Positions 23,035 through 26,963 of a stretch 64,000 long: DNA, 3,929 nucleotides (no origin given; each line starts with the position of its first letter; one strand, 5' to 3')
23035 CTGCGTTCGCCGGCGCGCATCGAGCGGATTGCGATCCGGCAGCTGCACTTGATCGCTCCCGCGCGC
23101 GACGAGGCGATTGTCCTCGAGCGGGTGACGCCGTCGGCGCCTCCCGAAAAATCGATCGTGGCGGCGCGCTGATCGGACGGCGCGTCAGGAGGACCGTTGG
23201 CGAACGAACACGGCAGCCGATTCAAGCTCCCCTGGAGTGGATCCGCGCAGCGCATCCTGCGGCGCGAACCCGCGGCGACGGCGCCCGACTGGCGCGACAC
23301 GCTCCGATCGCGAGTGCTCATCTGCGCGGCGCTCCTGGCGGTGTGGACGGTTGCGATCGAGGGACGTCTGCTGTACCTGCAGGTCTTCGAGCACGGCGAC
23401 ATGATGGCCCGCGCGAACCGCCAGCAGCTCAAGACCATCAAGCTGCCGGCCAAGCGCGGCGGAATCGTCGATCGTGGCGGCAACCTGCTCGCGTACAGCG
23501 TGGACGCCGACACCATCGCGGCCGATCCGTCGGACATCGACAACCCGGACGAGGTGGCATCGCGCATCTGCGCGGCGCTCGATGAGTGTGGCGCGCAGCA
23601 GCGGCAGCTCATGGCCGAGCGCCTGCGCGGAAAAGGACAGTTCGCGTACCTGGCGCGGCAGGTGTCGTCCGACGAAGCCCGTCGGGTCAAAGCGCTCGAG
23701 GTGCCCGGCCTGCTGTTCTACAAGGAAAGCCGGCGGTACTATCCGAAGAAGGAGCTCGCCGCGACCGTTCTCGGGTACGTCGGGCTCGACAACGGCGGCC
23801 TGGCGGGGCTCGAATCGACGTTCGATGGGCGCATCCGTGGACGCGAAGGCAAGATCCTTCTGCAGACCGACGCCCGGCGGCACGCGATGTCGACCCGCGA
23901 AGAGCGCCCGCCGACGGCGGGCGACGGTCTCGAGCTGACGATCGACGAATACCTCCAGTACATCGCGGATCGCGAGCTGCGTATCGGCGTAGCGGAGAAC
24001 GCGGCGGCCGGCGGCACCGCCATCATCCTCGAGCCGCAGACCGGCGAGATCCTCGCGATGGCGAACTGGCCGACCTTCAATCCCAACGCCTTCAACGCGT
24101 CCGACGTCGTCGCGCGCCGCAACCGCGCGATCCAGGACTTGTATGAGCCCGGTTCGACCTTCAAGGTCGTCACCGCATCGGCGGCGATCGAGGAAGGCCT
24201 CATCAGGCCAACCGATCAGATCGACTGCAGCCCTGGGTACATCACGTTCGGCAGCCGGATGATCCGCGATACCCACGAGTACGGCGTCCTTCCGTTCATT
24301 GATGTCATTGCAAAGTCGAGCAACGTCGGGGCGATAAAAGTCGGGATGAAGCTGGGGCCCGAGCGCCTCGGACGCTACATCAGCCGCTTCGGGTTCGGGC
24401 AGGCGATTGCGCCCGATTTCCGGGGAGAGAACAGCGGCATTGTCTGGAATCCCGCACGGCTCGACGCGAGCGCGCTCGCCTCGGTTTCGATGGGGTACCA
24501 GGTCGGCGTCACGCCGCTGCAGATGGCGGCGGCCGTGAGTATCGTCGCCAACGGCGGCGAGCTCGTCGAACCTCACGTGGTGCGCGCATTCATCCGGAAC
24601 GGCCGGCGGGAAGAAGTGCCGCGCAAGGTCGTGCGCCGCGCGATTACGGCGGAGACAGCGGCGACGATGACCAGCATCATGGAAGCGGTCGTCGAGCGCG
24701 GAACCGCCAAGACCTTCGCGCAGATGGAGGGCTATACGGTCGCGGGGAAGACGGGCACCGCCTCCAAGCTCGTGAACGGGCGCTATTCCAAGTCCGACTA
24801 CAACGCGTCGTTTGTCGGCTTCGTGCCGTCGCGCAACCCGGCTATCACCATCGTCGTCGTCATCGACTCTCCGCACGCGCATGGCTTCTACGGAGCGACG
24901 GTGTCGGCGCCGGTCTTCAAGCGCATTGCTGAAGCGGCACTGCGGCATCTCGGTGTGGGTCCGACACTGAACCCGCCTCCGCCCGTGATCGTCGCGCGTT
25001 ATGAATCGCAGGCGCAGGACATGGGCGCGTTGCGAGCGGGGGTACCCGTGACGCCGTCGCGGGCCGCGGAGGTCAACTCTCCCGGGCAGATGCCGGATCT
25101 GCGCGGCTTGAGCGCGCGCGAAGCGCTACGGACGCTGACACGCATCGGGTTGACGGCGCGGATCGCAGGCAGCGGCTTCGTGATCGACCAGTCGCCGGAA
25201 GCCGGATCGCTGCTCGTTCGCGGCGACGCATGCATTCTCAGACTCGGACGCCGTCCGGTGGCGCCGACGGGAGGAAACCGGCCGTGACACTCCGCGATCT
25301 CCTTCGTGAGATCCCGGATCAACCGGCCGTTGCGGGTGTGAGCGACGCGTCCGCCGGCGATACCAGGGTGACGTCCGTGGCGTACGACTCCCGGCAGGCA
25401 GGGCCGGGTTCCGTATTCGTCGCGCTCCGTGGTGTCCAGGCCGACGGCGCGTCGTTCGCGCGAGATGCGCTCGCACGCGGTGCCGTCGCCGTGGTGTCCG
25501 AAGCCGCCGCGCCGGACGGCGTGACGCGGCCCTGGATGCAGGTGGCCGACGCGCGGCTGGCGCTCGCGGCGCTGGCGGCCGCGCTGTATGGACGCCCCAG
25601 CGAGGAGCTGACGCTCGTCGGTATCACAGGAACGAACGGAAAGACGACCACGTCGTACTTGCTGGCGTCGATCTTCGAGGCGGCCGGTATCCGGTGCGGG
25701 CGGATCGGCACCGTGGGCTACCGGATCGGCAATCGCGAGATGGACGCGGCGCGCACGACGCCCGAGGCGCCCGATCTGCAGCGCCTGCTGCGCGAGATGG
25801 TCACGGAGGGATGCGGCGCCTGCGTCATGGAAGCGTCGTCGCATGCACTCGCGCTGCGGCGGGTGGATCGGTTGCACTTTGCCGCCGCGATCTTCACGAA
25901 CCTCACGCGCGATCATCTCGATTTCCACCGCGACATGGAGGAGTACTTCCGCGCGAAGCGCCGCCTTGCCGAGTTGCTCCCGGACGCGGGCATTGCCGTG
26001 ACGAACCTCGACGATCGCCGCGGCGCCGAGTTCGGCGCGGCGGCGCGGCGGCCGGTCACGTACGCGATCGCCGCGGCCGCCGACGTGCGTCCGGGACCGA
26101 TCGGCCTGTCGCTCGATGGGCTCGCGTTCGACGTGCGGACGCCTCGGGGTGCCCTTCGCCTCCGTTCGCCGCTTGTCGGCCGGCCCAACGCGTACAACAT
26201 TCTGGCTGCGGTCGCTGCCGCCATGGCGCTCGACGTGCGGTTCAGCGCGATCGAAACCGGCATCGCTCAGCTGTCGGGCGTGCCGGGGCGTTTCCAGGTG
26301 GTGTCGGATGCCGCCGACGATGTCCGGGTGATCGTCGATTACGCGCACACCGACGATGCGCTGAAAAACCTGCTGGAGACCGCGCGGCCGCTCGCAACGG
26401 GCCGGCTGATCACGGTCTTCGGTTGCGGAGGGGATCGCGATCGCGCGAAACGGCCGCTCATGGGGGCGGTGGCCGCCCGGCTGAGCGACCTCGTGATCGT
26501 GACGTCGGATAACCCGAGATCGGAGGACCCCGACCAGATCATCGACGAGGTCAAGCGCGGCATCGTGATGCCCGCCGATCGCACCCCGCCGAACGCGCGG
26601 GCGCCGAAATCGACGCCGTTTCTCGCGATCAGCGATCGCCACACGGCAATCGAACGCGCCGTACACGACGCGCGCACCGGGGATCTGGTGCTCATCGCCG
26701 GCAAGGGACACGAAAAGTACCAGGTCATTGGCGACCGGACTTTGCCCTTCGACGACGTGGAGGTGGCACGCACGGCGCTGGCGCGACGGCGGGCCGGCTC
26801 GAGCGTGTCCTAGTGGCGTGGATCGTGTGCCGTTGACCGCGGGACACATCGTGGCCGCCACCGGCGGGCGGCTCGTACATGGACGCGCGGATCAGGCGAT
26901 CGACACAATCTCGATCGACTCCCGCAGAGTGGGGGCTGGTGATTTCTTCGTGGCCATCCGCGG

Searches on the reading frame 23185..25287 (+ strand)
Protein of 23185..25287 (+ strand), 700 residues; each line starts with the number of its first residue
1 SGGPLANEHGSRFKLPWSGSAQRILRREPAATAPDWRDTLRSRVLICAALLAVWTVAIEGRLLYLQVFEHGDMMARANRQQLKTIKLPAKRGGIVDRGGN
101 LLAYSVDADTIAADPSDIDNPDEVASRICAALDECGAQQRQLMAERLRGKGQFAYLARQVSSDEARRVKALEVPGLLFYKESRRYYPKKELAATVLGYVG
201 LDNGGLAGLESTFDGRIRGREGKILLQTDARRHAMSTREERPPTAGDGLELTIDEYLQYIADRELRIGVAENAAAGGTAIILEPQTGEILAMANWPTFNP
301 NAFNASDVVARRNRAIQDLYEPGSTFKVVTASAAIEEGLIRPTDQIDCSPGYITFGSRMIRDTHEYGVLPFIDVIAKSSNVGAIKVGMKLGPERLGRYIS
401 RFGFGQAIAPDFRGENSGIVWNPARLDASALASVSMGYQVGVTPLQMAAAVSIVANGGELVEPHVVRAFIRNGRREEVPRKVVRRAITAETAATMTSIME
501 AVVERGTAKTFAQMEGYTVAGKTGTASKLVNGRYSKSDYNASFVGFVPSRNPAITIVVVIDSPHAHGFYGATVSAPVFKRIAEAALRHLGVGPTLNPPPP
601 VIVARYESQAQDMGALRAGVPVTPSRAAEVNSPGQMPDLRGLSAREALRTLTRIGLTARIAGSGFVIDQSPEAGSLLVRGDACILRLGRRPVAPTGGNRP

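Call 82: search_protein_families(library=pfam, proteins=[window:23185-25287:+], max_evalue=0.00001)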
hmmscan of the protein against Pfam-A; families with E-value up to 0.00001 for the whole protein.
window:23185-25287:+ (700 aa): 3 families
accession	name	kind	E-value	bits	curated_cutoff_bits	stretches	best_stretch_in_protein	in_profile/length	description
PF00905.27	Transpeptidase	-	5.8e-77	259.3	22.1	1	277-582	1-298/299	Penicillin binding protein transpeptidase domain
PF03717.20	PBP_dimer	-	1.3e-18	68.5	24.4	1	87-231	2-172/180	Penicillin-binding Protein dimerisation domain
PF03793.24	PASTA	-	5.5e-10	39.5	23.2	1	635-682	2-57/64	PASTA domain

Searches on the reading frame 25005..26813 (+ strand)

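Call 82: search_protein_families(library=pfam, proteins=[window:25005-26813:+], max_evalue=0.00001)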
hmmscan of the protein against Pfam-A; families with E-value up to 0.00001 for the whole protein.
window:25005-26813:+ (602 aa): 3 families
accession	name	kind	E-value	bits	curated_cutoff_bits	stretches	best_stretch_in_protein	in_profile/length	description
PF08245.18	Mur_ligase_M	-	1.9e-52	178.5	24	1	207-406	1-200/200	Mur ligase middle domain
PF02875.26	Mur_ligase_C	-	2e-34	119.6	28.4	1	428-568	1-127/127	Mur ligase, glutamate ligase domain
PF01225.30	Mur_ligase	-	6.2e-10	39.7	21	1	122-193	2-93/95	Mur ligase family, catalytic domain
